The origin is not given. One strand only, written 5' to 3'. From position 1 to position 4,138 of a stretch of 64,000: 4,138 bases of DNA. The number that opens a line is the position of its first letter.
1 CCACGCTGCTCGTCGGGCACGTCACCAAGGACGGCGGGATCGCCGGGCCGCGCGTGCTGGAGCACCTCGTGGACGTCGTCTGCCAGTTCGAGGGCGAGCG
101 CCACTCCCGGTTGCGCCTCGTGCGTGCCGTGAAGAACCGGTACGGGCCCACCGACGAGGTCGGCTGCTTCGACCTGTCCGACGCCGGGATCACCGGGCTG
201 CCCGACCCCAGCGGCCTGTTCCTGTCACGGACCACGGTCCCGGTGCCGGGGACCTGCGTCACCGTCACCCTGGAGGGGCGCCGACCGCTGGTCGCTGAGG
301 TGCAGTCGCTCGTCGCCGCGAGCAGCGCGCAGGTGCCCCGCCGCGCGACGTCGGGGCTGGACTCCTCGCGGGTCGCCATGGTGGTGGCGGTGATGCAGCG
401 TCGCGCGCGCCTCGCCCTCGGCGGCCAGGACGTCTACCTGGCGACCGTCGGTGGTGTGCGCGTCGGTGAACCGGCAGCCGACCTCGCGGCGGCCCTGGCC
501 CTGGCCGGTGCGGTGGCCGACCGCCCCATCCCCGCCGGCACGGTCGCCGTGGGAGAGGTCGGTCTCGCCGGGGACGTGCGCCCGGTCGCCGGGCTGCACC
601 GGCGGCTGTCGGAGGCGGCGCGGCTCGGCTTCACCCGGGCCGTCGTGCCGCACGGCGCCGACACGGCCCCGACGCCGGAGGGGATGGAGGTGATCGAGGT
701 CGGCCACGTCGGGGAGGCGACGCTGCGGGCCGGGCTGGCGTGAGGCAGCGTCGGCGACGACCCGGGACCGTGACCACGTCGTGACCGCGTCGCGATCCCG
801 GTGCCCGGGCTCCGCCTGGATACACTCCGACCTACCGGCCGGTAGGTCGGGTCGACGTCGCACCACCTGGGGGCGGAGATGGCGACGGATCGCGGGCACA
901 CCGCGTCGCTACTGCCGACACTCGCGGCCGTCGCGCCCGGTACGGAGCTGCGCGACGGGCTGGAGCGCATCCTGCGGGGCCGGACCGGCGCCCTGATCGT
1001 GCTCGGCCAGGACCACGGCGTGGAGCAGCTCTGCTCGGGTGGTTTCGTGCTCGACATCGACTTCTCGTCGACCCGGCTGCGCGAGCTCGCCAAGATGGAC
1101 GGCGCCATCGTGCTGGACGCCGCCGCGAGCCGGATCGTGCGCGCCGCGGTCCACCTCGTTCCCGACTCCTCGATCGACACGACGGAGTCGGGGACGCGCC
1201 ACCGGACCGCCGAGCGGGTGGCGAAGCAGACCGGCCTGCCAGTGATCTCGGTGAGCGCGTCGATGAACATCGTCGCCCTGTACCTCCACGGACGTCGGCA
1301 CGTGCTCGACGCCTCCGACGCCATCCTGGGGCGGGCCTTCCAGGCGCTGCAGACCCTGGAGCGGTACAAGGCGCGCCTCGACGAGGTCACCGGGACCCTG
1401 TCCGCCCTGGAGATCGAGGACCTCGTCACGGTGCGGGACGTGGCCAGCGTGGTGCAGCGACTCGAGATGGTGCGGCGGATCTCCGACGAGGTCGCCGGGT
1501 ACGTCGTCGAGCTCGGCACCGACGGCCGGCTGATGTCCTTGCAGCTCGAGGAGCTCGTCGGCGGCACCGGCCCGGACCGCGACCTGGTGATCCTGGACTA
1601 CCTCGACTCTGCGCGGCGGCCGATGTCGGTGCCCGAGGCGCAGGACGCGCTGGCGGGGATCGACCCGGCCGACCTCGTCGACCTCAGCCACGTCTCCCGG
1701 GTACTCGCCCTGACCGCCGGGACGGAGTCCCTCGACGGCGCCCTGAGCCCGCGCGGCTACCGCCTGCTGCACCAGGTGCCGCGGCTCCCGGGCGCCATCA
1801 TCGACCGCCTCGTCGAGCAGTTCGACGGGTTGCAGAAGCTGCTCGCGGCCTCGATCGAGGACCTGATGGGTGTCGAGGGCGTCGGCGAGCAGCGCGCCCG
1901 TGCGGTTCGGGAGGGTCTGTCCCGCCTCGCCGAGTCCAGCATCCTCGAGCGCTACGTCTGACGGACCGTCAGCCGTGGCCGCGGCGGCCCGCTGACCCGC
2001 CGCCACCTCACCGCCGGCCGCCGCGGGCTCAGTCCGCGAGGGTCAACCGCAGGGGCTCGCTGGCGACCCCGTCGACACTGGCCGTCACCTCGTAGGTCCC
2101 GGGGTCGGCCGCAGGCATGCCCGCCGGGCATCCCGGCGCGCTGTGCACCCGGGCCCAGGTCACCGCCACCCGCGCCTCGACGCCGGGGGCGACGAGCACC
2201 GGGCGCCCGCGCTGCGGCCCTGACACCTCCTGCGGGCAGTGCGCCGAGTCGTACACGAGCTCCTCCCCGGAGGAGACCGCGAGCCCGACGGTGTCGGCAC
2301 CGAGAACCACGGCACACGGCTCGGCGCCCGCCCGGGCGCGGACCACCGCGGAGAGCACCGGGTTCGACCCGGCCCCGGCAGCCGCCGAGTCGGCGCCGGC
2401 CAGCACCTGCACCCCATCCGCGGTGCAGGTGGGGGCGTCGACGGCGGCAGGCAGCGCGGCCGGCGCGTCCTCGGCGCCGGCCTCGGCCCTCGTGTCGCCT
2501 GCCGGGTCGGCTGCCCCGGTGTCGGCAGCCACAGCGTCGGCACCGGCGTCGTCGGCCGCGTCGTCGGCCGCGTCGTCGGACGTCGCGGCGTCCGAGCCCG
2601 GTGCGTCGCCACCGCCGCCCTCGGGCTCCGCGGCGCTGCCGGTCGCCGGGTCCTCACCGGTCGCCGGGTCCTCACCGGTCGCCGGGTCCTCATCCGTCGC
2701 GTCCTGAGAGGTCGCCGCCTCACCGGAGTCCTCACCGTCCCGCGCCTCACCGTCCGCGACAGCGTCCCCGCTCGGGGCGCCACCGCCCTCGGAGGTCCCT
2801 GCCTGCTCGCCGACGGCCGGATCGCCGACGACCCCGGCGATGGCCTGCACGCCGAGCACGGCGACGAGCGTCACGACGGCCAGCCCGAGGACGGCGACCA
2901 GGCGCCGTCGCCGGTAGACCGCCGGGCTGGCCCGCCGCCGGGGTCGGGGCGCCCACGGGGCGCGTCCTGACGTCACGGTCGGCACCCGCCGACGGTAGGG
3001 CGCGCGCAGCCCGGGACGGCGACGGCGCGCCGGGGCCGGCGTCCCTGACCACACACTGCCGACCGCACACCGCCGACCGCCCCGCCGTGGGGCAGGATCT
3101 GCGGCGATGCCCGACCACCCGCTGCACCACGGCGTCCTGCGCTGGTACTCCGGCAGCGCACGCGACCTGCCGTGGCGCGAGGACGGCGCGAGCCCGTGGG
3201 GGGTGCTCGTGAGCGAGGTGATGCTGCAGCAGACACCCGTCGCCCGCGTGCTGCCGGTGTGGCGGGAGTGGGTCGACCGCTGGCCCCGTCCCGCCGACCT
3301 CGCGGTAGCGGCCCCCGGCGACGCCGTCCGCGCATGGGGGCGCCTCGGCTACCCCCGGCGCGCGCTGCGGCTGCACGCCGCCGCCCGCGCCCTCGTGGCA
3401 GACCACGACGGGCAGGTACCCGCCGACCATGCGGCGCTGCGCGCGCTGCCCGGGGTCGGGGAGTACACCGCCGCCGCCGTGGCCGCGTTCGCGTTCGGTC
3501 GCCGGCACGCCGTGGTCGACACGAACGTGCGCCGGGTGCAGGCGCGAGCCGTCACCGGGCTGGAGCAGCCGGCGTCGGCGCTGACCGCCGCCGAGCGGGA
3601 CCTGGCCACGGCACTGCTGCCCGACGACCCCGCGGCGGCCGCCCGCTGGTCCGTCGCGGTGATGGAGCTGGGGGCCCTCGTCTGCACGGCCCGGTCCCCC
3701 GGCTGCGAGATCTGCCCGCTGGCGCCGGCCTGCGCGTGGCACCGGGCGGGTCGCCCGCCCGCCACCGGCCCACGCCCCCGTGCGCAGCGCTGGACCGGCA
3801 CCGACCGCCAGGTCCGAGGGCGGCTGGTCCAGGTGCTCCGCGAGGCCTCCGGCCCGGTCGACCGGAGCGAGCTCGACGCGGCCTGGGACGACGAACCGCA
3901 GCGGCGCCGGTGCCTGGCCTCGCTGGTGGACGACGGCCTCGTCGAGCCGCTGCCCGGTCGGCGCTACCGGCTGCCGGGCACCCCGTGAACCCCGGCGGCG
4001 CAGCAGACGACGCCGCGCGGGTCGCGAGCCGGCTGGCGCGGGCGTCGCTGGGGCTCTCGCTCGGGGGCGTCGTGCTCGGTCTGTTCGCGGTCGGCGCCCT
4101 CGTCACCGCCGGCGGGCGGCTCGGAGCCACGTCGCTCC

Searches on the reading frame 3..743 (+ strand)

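Call 68: search_protein_families(library=pfam, proteins=[window:3-743:+], max_evalue=0.0001)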
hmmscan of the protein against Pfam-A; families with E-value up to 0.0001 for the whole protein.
window:3-743:+ (246 aa): 2 families
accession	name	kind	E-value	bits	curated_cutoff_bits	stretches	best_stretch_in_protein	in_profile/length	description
PF13541.12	ChlI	-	9.4e-07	29.2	27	1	159-217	61-119/121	Subunit ChlI of Mg-chelatase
PF05362.19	Lon_C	-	1.6e-05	25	21.1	1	154-218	107-171/205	Lon protease (S16) C-terminal proteolytic domain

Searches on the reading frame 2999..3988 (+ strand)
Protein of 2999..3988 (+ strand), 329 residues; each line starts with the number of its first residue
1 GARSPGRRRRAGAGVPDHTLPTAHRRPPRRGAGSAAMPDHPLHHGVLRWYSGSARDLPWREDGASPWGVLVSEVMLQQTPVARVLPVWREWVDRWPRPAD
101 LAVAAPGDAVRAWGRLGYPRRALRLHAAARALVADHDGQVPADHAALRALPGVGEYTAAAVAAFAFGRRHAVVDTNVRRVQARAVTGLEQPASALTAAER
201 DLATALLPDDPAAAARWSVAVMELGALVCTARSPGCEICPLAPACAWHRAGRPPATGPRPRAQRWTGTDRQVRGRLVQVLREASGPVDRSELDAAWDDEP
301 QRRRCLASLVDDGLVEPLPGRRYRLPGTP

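Call 68: search_protein_families(library=pfam, proteins=[window:2999-3988:+], max_evalue=0.0001)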
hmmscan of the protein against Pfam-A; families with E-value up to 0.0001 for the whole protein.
window:2999-3988:+ (329 aa): 2 families
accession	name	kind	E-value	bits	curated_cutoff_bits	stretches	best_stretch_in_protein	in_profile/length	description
PF00730.31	HhH-GPD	-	4.7e-13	49.9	26.2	1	71-184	1-86/108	HhH-GPD superfamily base excision DNA repair protein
PF00633.29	HHH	-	4.4e-07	29.9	24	1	136-164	2-30/30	Helix-hairpin-helix motif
